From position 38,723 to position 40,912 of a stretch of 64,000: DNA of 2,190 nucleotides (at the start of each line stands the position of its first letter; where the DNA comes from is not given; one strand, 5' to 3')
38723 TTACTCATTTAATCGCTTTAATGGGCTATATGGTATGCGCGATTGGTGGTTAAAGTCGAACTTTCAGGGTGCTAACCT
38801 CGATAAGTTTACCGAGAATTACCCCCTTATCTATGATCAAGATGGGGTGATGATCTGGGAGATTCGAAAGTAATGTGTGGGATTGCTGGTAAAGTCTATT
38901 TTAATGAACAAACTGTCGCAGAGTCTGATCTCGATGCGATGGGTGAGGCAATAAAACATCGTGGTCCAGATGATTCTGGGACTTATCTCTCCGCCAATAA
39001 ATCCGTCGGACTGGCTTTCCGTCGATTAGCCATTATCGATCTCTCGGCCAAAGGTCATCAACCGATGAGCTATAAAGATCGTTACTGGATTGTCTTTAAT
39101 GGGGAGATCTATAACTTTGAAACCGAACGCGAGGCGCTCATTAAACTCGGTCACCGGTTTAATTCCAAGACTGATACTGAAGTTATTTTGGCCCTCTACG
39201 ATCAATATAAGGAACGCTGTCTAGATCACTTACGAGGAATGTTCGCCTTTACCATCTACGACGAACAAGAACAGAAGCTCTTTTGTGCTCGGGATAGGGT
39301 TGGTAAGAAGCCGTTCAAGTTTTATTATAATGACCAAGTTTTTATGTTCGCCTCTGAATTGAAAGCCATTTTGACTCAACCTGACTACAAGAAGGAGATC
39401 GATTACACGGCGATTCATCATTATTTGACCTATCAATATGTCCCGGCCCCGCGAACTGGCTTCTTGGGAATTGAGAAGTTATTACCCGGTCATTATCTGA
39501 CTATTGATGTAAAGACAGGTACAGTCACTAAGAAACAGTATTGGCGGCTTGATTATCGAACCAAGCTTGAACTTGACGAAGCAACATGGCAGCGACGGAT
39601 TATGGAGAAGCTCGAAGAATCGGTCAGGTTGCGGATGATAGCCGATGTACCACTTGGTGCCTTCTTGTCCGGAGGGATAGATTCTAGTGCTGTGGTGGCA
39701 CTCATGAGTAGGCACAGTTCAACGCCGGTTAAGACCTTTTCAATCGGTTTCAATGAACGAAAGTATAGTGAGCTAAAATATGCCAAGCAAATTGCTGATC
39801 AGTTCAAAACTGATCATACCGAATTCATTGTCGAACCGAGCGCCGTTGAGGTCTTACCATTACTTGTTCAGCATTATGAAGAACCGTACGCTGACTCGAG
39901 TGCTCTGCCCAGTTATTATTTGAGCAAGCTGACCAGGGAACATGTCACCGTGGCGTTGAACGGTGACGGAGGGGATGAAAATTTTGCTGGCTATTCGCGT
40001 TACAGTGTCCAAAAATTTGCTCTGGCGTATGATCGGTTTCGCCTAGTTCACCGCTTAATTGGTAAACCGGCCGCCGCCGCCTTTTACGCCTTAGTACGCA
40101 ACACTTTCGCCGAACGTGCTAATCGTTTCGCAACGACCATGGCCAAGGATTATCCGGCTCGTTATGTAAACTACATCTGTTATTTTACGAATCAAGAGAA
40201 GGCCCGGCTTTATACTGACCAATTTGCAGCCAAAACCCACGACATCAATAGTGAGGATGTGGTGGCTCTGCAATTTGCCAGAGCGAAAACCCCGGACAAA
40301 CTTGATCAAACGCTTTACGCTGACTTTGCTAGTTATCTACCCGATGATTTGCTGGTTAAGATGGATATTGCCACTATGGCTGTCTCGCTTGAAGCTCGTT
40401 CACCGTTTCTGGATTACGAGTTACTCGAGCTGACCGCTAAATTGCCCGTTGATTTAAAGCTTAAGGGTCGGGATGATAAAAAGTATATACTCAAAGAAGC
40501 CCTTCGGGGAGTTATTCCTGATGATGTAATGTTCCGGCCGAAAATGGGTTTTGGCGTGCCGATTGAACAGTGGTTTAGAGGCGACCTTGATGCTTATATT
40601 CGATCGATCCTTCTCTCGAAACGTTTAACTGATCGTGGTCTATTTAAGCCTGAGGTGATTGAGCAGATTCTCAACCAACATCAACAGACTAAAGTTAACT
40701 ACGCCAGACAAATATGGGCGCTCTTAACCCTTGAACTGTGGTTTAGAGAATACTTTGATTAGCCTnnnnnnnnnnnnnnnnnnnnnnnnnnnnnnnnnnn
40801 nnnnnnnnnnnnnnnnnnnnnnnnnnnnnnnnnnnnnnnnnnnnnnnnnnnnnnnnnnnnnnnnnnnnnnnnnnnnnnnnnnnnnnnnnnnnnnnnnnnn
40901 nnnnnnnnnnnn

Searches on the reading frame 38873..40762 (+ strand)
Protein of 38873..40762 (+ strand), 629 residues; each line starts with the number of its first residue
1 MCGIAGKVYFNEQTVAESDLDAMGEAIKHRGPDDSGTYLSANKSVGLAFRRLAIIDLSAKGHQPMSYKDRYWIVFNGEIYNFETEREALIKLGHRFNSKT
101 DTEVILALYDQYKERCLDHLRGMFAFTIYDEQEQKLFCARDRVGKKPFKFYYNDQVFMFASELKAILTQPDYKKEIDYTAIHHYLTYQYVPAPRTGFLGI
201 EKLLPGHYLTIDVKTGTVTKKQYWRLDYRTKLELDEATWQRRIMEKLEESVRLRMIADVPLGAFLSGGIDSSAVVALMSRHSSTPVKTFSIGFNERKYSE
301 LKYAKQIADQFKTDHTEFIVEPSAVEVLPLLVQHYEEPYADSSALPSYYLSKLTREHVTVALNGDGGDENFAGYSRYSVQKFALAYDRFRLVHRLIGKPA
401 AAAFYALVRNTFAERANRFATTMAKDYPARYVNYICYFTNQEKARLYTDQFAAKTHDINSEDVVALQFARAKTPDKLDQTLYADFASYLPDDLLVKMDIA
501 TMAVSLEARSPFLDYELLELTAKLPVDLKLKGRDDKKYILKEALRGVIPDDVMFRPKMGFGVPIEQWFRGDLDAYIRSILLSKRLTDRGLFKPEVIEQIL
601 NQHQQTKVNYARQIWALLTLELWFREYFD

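Call 6: search_protein_families(library=pfam, proteins=[window:38873-40762:+], max_evalue=0.001)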
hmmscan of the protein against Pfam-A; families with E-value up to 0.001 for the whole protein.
window:38873-40762:+ (629 aa): 5 families
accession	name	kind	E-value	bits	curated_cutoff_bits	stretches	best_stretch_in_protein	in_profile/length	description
PF00733.27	Asn_synthase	-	2.7e-105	353.4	21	1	244-625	3-354/354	Asparagine synthase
PF13537.11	GATase_7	-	2.7e-43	147.3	25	1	50-167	2-122/123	Glutamine amidotransferase domain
PF13522.11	GATase_6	-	2.9e-39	134.5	27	1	32-162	1-130/130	Glutamine amidotransferase domain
PF06508.19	QueC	-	1.6e-05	24.9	22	1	264-319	5-59/210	Queuosine biosynthesis protein QueC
PF12481.13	DUF3700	-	0.00012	22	27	1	98-150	98-159/228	Aluminium induced protein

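Call 54: search_protein_families(library=ncbifam, proteins=[window:38873-40762:+], max_evalue=0.1)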
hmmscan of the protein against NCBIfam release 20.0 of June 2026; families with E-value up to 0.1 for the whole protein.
window:38873-40762:+ (629 aa): 13 families
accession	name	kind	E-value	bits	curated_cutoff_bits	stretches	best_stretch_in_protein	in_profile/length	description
TIGR03108.1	eps_aminotran_1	hypoth_equivalog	1.5e-188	628.4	816.9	1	1-625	1-626/628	XrtA/PEP-CTERM system amidotransferase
TIGR01536.1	asn_synth_AEB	equivalog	1.2e-148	496.3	267.1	1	2-560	1-517/517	asparagine synthase (glutamine-hydrolyzing)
TIGR03104.1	trio_amidotrans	equivalog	1.3e-142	476.1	570.1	2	1-380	1-386/589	N-acetylglutaminylglutamine amidotransferase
NF006949.0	PRK09431.1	equivalog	4e-84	283.1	499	3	1-171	1-170/554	asparagine synthase B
NF033535.1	lass_lactam_cya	exception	1.5e-74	251.8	525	2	1-370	1-375/668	lasso peptide isopeptide bond-forming cyclase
NF033561.1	macrolact_Ik_Al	subfamily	3.7e-19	68.7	300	1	180-625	137-556/561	albusnodin/ikarugamycin family macrolactam cyclase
NF001484.0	PRK00331.1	subfamily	1.3e-12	46.9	381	1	62-170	86-202/601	isomerizing glutamine--fructose-6-phosphate transaminase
TIGR01135.1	glmS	equivalog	1.7e-11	43.3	418.05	1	62-169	85-200/607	glutamine--fructose-6-phosphate transaminase (isomerizing)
TIGR01134.1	purF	equivalog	2.2e-09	37.2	350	1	61-173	83-206/432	amidophosphoribosyltransferase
TIGR00364.1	TIGR00364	equivalog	3.9e-05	23.3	150.3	1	264-319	4-56/201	7-cyano-7-deazaguanine synthase QueC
NF010587.0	PRK13980.1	equivalog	0.0011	18.2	255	1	231-322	6-96/267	NAD+ synthase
NF002048.0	PRK00876.1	subfamily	0.0057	15.5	313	1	229-317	9-97/330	NAD(+) synthase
TIGR00552.1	nadE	equivalog_domain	0.025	13.8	63.65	1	242-324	8-90/251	NAD(+) synthase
